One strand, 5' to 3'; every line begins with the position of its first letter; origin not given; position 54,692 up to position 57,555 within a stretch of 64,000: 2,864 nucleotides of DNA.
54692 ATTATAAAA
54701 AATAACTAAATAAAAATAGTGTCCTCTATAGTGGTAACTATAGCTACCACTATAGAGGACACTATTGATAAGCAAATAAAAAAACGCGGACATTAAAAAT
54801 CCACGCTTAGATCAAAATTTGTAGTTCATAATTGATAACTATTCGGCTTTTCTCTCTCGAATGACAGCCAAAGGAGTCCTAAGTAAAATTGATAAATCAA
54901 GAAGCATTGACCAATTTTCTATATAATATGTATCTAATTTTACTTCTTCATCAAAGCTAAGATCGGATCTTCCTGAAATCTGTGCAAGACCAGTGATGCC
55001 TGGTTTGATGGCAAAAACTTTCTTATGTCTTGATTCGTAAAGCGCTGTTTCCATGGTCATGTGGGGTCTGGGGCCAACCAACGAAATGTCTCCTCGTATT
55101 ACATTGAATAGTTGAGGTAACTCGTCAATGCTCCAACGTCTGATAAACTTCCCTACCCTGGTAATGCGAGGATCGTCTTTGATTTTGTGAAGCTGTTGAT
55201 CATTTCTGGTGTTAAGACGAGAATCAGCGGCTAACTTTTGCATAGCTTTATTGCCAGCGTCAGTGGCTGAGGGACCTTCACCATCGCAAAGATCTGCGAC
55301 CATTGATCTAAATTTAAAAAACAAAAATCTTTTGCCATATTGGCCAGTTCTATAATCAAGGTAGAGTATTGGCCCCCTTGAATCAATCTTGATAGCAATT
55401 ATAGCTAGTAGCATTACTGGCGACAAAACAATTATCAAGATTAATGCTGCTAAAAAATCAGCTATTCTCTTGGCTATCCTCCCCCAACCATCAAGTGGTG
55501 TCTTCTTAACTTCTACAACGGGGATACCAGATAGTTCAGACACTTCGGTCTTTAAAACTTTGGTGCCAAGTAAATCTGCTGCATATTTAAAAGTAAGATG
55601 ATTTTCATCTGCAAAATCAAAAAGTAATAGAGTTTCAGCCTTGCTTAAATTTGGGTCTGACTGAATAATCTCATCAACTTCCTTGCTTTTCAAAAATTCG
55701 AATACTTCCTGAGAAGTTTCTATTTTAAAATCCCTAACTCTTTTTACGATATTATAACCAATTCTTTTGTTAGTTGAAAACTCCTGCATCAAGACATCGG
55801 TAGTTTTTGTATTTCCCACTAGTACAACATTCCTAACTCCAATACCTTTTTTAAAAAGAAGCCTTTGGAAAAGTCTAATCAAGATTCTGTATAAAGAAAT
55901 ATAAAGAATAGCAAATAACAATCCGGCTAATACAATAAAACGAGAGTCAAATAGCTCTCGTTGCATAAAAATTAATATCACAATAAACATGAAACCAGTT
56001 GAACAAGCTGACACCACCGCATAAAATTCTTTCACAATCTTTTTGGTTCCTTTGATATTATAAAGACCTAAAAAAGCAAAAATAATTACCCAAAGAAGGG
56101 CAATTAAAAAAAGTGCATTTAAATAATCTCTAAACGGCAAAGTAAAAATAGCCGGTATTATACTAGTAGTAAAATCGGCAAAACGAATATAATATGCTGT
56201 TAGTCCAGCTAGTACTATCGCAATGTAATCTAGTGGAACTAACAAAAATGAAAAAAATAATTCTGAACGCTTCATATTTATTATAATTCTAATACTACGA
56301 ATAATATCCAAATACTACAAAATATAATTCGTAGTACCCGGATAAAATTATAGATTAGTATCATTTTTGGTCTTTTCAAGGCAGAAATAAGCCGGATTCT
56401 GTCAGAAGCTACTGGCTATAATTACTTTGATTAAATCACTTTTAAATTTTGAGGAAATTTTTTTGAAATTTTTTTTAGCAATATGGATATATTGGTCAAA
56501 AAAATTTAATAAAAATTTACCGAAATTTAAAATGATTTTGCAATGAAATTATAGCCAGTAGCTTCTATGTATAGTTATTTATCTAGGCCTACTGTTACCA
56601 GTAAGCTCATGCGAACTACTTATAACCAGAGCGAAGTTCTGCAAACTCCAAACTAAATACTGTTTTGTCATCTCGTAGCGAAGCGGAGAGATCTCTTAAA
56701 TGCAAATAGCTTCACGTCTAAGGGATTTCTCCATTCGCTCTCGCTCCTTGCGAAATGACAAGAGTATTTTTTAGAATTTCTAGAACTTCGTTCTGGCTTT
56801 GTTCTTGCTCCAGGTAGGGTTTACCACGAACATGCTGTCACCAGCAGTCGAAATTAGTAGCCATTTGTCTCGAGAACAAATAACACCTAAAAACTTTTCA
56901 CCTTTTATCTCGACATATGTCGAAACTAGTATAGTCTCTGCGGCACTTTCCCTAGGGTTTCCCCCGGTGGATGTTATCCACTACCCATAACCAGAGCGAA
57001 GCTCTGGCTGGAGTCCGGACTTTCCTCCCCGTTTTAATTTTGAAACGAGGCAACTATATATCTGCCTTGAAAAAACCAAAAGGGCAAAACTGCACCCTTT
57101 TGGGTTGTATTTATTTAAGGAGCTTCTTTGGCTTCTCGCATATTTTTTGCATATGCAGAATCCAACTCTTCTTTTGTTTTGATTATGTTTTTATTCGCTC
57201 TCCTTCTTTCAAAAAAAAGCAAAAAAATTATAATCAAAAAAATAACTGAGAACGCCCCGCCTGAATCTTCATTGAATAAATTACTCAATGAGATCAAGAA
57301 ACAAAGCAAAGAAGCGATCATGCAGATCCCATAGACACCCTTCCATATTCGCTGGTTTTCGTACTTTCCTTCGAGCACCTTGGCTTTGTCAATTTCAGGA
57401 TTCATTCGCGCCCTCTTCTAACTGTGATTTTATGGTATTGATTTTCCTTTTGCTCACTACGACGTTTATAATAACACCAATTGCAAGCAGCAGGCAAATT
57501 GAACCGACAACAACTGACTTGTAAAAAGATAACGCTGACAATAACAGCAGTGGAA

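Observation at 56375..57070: RNase P RNA expanded to ~700 nt by two insertions, one a copy of the genomic hairpin repeat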

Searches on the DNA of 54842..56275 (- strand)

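Call 36: search_rna_families(sources=[L081, L082, L083, L084, L003, L004, L005, L029, L040, L039, L001, L032, L070, L031], threshold=gathering)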
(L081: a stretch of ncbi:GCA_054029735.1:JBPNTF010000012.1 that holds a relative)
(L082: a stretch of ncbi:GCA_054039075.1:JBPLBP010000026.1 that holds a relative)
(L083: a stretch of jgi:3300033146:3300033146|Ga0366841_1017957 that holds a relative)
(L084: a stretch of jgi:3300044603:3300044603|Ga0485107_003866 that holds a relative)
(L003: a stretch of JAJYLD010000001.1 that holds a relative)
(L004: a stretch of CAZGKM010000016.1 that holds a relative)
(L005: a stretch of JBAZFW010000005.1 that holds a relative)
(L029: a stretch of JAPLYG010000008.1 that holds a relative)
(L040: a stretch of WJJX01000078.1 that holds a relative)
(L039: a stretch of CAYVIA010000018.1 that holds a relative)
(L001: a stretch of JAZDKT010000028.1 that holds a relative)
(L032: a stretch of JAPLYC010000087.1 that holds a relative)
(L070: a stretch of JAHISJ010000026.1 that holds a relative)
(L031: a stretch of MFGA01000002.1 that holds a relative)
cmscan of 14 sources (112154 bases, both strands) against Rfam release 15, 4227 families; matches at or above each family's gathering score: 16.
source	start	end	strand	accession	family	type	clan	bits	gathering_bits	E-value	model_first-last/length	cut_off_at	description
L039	3551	3960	+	RF00010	RNaseP_bact_a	Gene; ribozyme;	CL00002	227.7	100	2e-72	1-367/367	no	Bacterial RNase P class A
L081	2617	2971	+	RF00010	RNaseP_bact_a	Gene; ribozyme;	CL00002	214.7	100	5.2e-68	1-367/367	no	Bacterial RNase P class A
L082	173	525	+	RF00010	RNaseP_bact_a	Gene; ribozyme;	CL00002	209.6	100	2.7e-66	1-367/367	no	Bacterial RNase P class A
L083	2565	2947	+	RF00010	RNaseP_bact_a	Gene; ribozyme;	CL00002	206.3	100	3.7e-65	1-367/367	no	Bacterial RNase P class A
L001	3469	3863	+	RF00010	RNaseP_bact_a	Gene; ribozyme;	CL00002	205.2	100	8.6e-65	1-367/367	no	Bacterial RNase P class A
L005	3395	3782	+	RF00010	RNaseP_bact_a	Gene; ribozyme;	CL00002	200.3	100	3.8e-63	1-367/367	no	Bacterial RNase P class A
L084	2415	2882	+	RF00010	RNaseP_bact_a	Gene; ribozyme;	CL00002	190.9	100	5.9e-60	1-367/367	no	Bacterial RNase P class A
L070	3504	3941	+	RF00010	RNaseP_bact_a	Gene; ribozyme;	CL00002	182.8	100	3.5e-57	1-367/367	no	Bacterial RNase P class A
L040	3106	3709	+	RF00010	RNaseP_bact_a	Gene; ribozyme;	CL00002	179.5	100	4.4e-56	1-367/367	no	Bacterial RNase P class A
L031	3483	3947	+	RF00010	RNaseP_bact_a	Gene; ribozyme;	CL00002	174.1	100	2.9e-54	1-367/367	no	Bacterial RNase P class A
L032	1187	1646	+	RF00010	RNaseP_bact_a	Gene; ribozyme;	CL00002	164.8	100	4.2e-51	1-367/367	no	Bacterial RNase P class A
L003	3266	3964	+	RF00010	RNaseP_bact_a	Gene; ribozyme;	CL00002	144.3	100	3.8e-44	1-367/367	no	Bacterial RNase P class A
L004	3365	3815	+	RF00010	RNaseP_bact_a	Gene; ribozyme;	CL00002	120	100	6.5e-36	1-367/367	no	Bacterial RNase P class A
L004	2888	2961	+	RF00005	tRNA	Gene; tRNA;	CL00001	73.6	29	5.7e-14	1-71/71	no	tRNA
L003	1792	1863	+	RF00005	tRNA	Gene; tRNA;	CL00001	70.1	29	5.3e-13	1-71/71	no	tRNA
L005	2483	2556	+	RF00005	tRNA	Gene; tRNA;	CL00001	66.9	29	4e-12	1-71/71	no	tRNA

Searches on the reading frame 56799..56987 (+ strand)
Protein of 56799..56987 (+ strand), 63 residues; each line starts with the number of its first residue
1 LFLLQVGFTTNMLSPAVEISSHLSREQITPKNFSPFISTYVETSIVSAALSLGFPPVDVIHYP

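Call 43: list_cluster_members(proteins=[window:56799-56987:+, window:56971-57246:+, window:57118-57405:-])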
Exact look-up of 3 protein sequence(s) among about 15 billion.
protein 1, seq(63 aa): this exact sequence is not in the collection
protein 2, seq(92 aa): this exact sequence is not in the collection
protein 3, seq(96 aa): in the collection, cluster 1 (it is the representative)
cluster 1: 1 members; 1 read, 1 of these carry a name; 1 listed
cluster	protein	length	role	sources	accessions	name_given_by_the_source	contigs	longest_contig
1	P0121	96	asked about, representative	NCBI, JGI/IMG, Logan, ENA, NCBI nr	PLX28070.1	hypothetical protein C0583_02460 [Candidatus Parcubacteria bacterium] | MAG: hypothetical protein C0583_02460 [Candidatus Parcubacteria bacterium]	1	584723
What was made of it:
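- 56799..57249 (+): Two antisense ORFs (56799..56990 and 56971..57249). They are not genes. Neither is in the 15-billion-protein collection (call 43).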

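Call 44: search_protein_families(library=pfam, proteins=[window:56799-56987:+], max_evalue=0.1)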
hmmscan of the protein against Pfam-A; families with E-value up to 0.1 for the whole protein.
seq(63 aa): 0 families

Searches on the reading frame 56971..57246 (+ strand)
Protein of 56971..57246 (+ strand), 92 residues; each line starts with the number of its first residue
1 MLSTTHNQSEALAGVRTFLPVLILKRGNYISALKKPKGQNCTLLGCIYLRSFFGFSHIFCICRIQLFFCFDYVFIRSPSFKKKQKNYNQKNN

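Call 44: search_protein_families(library=pfam, proteins=[window:56971-57246:+], max_evalue=0.1)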
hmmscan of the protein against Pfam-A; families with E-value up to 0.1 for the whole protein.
seq(92 aa): 0 families
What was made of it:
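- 56799..57249 (+): Neither has a Pfam match (call 44).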

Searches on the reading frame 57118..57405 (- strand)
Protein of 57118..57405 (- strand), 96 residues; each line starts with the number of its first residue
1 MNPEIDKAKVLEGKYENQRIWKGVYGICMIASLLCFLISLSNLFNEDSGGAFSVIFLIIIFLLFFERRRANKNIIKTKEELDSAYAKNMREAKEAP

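Call 44: search_protein_families(library=pfam, proteins=[window:57118-57405:-], max_evalue=0.1)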
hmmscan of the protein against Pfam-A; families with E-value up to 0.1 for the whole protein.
seq(96 aa): 7 families
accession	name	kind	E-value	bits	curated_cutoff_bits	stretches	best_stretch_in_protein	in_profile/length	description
PF14110.11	DUF4282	-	0.0012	19.8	27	1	18-65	10-57/86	Domain of unknown function (DUF4282)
PF11368.13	DUF3169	-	0.0042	17.1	31.6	1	12-83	95-169/250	Protein of unknown function (DUF3169)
PF13520.12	AA_permease_2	-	0.0062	15.9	27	1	24-72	330-380/427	Amino acid permease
PF05814.16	Ac76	-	0.02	15.4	22.5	1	30-90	3-61/83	Orf76 (Ac76)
PF13850.11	ERGIC_N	-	0.051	14.2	27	0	47-87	19-60/91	Endoplasmic Reticulum-Golgi Intermediate Compartment (ERGIC)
PF07690.21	MFS_1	-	0.056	12.8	33.4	0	13-59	263-304/347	Major Facilitator Superfamily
PF20990.2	DUF2207_C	-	0.085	13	33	1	18-69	132-188/247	Predicted membrane protein (DUF2207) C-terminal domain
